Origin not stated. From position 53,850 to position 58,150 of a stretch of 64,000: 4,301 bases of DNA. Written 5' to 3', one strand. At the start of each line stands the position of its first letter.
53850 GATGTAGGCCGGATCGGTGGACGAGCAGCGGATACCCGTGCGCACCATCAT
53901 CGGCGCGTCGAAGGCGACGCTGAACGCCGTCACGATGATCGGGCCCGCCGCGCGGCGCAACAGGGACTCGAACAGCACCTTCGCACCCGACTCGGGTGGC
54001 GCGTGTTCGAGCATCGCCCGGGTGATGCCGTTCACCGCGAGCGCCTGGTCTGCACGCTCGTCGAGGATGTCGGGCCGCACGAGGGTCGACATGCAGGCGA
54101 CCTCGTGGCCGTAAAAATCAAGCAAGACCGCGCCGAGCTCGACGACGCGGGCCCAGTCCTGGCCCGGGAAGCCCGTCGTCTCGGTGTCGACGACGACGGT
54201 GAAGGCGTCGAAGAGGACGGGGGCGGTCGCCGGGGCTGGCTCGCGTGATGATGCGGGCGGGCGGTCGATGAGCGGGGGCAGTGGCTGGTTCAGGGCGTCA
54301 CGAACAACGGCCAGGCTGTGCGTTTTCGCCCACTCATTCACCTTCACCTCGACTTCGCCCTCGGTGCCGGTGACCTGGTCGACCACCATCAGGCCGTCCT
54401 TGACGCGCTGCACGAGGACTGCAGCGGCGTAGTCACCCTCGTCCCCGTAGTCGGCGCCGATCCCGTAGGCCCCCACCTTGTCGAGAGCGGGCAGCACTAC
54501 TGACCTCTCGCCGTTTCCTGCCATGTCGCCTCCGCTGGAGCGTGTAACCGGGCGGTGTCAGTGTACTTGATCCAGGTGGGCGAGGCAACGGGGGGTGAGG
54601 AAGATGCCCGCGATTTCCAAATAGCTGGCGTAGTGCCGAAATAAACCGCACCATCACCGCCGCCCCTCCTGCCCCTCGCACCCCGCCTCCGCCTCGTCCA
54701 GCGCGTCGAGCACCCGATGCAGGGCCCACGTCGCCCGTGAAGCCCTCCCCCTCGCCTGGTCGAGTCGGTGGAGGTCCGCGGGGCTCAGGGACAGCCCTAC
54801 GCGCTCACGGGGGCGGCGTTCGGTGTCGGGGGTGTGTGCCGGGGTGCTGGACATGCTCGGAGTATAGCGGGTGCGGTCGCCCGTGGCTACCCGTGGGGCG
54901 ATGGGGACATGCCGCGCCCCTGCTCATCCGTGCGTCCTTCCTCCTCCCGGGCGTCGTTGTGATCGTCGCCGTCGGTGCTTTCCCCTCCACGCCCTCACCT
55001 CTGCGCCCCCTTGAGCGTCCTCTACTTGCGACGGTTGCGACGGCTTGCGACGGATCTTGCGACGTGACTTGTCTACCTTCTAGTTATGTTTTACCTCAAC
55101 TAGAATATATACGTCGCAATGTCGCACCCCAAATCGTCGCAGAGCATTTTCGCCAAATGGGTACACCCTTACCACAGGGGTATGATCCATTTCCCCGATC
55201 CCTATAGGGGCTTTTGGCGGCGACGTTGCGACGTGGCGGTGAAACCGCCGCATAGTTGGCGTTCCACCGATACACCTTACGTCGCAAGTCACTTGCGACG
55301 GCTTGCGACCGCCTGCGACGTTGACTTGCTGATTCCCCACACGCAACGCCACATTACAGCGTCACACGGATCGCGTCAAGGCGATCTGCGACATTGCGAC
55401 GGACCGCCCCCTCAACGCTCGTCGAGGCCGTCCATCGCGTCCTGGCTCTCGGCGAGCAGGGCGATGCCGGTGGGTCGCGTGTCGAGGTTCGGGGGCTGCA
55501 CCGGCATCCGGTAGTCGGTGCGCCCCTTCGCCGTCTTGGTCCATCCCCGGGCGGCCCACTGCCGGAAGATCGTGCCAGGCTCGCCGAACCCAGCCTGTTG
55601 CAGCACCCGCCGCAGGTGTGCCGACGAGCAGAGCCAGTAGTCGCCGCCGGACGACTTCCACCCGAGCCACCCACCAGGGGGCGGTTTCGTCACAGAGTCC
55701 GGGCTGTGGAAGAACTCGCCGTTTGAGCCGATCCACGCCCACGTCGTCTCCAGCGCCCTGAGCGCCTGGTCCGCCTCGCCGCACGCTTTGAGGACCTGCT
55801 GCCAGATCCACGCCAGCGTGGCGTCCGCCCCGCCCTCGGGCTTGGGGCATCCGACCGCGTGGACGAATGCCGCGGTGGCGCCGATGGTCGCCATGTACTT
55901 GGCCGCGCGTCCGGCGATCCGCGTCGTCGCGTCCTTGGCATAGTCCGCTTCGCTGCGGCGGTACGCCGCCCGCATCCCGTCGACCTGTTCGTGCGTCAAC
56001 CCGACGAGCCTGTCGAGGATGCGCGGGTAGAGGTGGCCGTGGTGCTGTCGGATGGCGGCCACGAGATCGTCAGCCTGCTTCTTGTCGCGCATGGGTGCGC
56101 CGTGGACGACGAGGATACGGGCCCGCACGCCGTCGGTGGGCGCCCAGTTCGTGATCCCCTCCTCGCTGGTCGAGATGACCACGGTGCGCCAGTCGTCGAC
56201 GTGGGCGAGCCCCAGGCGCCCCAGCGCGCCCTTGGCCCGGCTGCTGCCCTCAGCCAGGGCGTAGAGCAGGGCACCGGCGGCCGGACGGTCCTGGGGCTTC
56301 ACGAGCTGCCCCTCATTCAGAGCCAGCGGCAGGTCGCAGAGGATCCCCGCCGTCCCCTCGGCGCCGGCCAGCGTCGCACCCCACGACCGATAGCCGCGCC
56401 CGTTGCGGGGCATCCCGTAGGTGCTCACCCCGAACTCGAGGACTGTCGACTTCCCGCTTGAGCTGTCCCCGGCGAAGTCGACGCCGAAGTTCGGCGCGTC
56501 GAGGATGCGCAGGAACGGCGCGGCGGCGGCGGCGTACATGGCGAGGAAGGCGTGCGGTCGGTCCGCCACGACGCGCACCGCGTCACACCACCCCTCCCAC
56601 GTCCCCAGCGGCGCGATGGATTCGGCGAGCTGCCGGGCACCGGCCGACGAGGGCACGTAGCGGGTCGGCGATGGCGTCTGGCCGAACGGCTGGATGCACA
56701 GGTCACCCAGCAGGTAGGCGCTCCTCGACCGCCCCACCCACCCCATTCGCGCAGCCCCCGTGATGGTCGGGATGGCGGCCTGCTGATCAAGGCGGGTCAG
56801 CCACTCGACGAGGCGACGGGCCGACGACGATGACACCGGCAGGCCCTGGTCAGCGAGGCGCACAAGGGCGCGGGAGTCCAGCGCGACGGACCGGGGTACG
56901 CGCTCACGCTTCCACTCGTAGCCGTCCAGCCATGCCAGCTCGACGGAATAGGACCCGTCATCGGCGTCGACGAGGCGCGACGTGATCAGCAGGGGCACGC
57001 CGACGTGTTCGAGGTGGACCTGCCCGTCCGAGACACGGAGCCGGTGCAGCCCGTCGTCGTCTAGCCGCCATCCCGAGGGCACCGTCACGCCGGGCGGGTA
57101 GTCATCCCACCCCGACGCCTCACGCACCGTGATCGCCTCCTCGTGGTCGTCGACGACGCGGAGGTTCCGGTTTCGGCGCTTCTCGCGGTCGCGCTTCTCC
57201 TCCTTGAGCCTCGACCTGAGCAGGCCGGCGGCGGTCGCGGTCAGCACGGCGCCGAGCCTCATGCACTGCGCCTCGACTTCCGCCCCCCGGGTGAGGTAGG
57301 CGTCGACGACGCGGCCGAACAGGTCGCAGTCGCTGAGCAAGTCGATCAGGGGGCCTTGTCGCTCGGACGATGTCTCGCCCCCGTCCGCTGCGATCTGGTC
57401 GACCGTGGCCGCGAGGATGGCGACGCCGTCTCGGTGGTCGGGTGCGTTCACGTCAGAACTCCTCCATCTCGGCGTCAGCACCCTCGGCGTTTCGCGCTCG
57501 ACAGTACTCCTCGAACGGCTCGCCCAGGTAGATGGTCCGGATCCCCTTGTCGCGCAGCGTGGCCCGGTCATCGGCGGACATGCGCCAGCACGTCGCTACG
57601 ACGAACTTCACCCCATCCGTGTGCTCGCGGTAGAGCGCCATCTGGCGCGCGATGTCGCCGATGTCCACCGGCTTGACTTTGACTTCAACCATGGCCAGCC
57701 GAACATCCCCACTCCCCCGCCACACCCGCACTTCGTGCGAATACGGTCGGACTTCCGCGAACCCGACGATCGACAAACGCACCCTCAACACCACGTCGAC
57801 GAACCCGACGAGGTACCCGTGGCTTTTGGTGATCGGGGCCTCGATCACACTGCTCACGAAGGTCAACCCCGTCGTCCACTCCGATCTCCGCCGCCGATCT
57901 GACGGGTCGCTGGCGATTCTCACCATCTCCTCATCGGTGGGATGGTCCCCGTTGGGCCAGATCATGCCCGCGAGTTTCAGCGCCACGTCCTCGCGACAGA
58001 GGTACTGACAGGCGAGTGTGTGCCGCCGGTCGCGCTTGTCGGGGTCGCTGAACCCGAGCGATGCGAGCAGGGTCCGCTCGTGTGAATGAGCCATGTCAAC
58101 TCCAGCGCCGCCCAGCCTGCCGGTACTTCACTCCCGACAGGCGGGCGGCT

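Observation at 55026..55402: Dense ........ iteron array with AT-rich core next to the helicase gene (putative ori)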

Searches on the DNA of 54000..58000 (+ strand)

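Call 7: search_dna_similar(query=window:54000-58000:+, collection=phages, mode=near)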
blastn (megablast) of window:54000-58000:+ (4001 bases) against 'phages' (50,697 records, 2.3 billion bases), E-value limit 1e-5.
No match.

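Call 12: search_rna_families(source=window, start=54500, end=55700, threshold=evalue, max_evalue=1)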
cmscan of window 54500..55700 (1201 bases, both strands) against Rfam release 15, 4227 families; matches with E-value up to 1: 1.
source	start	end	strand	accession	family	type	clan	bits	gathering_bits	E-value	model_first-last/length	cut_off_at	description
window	55392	55444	+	RF01940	hvt-mir-H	Gene; miRNA;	-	20.3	96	0.15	1-64/64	no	hvt-mir-H9 microRNA precursor family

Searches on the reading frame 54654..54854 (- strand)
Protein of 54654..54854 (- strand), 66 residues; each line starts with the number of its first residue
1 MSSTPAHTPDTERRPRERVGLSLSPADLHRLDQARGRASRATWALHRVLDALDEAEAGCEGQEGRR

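Call 9: search_protein_families(library=pfam, proteins=[window:54654-54854:-], max_evalue=0.01)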
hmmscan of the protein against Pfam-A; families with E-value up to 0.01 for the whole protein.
window:54654-54854:- (66 aa): 0 families

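Call 10: search_protein_families(library=phrogs, proteins=[window:54654-54854:-], max_evalue=0.001)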
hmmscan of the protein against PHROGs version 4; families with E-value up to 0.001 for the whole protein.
window:54654-54854:- (66 aa): 0 families

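Call 51: search_protein_families(library=pfam, proteins=[window:54654-54854:-], max_evalue=1)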
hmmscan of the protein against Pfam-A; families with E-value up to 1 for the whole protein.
window:54654-54854:- (66 aa): 0 families

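Call 66: search_solved_structures(query=A3, max_evalue=10, show_alignments=2)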
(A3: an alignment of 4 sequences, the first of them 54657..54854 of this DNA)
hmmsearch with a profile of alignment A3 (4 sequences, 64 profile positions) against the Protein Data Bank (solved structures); distinct sequences matched with E-value up to 10: 2.
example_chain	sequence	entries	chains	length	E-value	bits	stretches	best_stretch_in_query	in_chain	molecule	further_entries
3iqt_A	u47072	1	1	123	0.47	13.9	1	20-55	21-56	Signal transduction histidine-protein kinase barA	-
6w6e_I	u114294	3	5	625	0.76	13.3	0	9-34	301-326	Chaperone protein DnaK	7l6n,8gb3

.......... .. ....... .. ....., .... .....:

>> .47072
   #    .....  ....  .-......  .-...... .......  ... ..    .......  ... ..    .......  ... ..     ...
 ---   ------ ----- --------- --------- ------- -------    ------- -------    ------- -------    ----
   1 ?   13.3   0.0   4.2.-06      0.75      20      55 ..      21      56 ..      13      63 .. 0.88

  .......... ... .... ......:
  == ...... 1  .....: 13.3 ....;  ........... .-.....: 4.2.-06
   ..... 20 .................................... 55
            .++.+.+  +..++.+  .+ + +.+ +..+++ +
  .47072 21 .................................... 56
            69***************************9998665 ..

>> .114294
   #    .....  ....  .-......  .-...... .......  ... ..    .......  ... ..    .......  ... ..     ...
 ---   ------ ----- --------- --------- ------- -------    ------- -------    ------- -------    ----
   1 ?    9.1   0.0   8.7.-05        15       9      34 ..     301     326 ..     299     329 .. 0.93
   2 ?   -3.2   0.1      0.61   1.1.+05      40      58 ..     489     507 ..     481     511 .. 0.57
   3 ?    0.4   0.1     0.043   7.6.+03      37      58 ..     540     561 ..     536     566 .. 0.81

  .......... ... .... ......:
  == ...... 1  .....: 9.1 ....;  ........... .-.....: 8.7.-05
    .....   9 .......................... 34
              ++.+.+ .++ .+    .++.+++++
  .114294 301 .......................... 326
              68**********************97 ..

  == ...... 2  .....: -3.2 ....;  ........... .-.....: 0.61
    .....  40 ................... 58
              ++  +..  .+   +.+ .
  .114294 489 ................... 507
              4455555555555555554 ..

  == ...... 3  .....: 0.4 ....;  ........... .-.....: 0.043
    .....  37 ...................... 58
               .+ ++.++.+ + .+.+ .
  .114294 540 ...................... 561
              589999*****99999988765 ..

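Call 74: predict_structure(protein=window:54657-54854:-)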
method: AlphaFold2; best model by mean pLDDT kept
length: 66 residues; sequences in the alignment: 1
mean_pLDDT: 87.8   pTM: 0.51
mean pLDDT of the five models: 87.8, 84.1, 83.9, 83.0, 81.3
residues with pLDDT >= 90: 38; 70-90: 23; 50-70: 5; < 50: 0
segments of 3 or more residues with pLDDT < 50: none
pLDDT, mean of each block of 10 residues (from residue 1): 71 75 93 98 99 96 79
secondary structure, 60 per line:
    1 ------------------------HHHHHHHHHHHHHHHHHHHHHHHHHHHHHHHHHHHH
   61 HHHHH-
elements in order: H25-65

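Call 75: find_homologous_proteins(query=A3, max_evalue=0.001)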
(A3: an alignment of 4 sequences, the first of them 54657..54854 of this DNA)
Query A3 (4 sequences) (66 aa, profile of the alignment): 11 proteins with E <= 0.001 among 211 candidates.
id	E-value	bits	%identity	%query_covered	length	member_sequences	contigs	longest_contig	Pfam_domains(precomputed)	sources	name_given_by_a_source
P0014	5.5e-24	102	35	77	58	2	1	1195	-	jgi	-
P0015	5.8e-22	95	31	73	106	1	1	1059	-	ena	-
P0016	1.4e-21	94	39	62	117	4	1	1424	-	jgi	-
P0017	1.1e-19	88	100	100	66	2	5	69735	-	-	-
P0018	3.4e-18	83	34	76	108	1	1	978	-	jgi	-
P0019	4.8e-18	83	38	52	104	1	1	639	-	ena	-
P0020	8.6e-18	82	95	89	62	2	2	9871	-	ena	-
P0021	1.2e-17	82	86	100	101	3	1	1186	-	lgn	-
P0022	5.3e-16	76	-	-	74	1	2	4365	-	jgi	-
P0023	8.8e-16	76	41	52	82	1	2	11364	-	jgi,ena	-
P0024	5.8e-8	51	-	-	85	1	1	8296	-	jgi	-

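Call 76: find_encoding_contigs(protein=P0020, flank=5000, max_places=2)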
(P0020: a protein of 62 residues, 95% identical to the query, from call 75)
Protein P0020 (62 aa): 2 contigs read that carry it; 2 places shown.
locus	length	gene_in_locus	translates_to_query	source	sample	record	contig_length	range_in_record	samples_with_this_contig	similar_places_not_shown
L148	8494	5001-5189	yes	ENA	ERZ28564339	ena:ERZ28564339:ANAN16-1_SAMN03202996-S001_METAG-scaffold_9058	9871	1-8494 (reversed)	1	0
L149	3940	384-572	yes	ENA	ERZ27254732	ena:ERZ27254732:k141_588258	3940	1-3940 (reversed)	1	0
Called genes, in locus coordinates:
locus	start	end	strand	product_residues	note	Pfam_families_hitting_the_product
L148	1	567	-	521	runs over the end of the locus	-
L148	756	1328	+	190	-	-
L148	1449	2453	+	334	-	-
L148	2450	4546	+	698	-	PF06048:DUF927, PF18662:HTH_56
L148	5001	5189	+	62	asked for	-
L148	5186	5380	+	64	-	-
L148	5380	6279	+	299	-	-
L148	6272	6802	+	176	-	-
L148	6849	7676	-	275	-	-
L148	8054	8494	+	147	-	?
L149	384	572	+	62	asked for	-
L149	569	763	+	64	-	-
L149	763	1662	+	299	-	-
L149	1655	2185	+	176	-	-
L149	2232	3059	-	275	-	-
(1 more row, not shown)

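Call 81: search_protein_families(library=pfam, proteins=[L148:1449-2453:+], max_evalue=0.01)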
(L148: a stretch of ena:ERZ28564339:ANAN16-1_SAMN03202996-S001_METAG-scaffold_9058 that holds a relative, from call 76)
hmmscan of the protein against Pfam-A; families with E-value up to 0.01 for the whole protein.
L148:1449-2453:+ (334 aa): 2 families
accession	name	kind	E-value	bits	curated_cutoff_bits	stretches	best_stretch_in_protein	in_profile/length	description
PF13155.12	Toprim_2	-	0.0012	19.6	22.1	1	243-310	2-68/88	Toprim-like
PF13362.12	Toprim_3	-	0.0071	17.2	27.2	0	241-309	2-68/95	Toprim domain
